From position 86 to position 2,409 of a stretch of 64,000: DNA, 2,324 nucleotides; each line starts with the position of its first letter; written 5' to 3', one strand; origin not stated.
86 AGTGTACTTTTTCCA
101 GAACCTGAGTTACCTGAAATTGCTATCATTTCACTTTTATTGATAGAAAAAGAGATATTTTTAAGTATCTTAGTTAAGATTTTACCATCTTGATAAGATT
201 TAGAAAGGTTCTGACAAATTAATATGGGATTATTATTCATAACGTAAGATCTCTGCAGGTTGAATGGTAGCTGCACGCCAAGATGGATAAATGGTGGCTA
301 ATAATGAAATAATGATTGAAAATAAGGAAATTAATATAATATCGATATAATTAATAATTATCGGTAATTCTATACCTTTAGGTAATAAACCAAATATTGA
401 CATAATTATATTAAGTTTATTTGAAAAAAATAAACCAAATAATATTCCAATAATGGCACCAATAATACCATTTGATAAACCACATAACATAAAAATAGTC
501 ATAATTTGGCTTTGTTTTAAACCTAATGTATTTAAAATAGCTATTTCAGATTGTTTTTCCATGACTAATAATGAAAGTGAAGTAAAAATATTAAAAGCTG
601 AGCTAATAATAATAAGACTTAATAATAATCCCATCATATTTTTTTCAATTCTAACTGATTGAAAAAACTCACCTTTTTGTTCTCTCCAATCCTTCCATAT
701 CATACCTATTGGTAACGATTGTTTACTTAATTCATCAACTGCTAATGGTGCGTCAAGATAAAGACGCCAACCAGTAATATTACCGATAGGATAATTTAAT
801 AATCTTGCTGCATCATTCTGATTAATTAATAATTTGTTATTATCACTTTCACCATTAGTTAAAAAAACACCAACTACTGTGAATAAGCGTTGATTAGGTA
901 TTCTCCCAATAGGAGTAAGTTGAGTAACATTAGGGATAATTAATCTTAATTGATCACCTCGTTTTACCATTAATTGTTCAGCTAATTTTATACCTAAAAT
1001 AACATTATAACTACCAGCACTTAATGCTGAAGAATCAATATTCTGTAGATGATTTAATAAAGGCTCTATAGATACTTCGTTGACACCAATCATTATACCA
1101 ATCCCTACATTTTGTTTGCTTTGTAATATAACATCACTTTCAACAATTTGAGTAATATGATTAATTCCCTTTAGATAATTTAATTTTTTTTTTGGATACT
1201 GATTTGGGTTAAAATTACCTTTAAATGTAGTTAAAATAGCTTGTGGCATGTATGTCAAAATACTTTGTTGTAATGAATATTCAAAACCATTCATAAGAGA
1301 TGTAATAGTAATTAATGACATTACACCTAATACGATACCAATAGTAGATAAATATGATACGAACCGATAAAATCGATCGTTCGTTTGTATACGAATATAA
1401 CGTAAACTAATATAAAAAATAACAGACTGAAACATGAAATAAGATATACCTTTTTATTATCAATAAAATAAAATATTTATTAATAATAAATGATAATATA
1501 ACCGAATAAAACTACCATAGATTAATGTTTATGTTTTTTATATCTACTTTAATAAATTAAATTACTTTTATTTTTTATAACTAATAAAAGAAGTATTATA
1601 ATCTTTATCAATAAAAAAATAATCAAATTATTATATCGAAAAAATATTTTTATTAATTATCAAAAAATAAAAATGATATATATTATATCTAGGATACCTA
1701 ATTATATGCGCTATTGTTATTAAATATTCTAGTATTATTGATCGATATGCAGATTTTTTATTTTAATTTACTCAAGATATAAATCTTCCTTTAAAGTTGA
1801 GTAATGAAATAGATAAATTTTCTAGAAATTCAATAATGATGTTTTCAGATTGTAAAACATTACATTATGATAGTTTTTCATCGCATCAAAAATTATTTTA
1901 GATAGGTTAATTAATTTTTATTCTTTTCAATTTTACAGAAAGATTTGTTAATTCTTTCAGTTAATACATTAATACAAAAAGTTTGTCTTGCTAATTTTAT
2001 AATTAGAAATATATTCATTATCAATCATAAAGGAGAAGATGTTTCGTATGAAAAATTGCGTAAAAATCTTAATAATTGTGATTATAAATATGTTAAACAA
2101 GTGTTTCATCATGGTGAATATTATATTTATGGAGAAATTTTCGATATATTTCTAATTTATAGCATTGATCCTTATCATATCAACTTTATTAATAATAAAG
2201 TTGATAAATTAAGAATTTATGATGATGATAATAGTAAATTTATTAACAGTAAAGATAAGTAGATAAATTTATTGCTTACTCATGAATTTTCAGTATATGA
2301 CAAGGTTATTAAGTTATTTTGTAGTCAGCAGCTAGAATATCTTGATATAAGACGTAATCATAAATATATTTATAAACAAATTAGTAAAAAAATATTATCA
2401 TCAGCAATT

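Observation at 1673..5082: Mfd split by decay: the UvrA-recruiting N-terminal module is dead, but the 819-codon RNAP-binding/translocase part is intact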

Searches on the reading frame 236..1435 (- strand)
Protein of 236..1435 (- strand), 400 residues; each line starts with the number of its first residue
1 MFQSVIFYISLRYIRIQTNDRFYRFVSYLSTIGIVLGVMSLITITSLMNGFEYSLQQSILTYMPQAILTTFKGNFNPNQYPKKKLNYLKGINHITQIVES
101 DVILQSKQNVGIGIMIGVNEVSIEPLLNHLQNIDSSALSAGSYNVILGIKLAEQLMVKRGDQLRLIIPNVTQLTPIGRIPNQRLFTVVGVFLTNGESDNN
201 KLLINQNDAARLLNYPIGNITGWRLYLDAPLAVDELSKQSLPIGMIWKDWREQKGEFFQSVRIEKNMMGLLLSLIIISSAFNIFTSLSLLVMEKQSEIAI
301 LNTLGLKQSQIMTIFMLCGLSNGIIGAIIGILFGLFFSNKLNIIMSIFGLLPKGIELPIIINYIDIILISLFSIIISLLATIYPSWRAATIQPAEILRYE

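Call 45: search_protein_families(library=ncbifam, proteins=[window:236-1435:-], max_evalue=0.00001)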
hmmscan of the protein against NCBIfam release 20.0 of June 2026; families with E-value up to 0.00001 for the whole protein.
window:236-1435:- (400 aa): 5 families
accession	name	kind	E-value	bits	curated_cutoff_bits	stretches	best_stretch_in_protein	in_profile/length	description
NF008076.0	PRK10814.1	exception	5.5e-175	582.1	473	1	1-400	1-399/399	lipoprotein-releasing ABC transporter permease subunit LolC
TIGR02212.1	lolCE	equivalog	1.7e-118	396.1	362.45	1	6-400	3-411/411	lipoprotein-releasing ABC transporter permease subunit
NF008357.0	PRK11146.1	exception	1e-56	192.6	439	1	2-397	2-411/414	lipoprotein-releasing ABC transporter permease subunit LolE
TIGR02213.1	lolE_release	exception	2.1e-50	171.8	540.35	1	6-397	3-408/411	lipoprotein-releasing ABC transporter permease subunit LolE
TIGR03434.1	ADOP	subfamily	3.7e-09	35.3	622.3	1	258-400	671-803/803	ADOP family duplicated permease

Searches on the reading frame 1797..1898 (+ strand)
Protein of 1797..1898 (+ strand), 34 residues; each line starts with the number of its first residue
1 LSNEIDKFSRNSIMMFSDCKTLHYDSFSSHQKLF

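Call 63: search_protein_families(library=pfam, proteins=[window:1797-1898:+], max_evalue=0.01)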
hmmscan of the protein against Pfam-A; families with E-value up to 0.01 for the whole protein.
window:1797-1898:+ (34 aa): 0 families

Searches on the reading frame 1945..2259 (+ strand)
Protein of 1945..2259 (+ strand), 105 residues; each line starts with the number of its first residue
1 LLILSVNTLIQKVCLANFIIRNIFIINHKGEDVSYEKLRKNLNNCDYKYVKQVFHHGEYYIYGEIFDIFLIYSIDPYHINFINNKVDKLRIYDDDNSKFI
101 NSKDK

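Call 63: search_protein_families(library=pfam, proteins=[window:1945-2259:+], max_evalue=0.01)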
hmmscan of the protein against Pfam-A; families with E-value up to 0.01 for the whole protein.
window:1945-2259:+ (105 aa): 2 families
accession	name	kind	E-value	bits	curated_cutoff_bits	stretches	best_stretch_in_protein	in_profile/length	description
PF17757.6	UvrB_inter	-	2e-12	47.5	22.9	1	28-103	4-80/91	UvrB interaction domain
PF14814.11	UB2H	-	0.0073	16.8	27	0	29-69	3-43/85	Bifunctional transglycosylase second domain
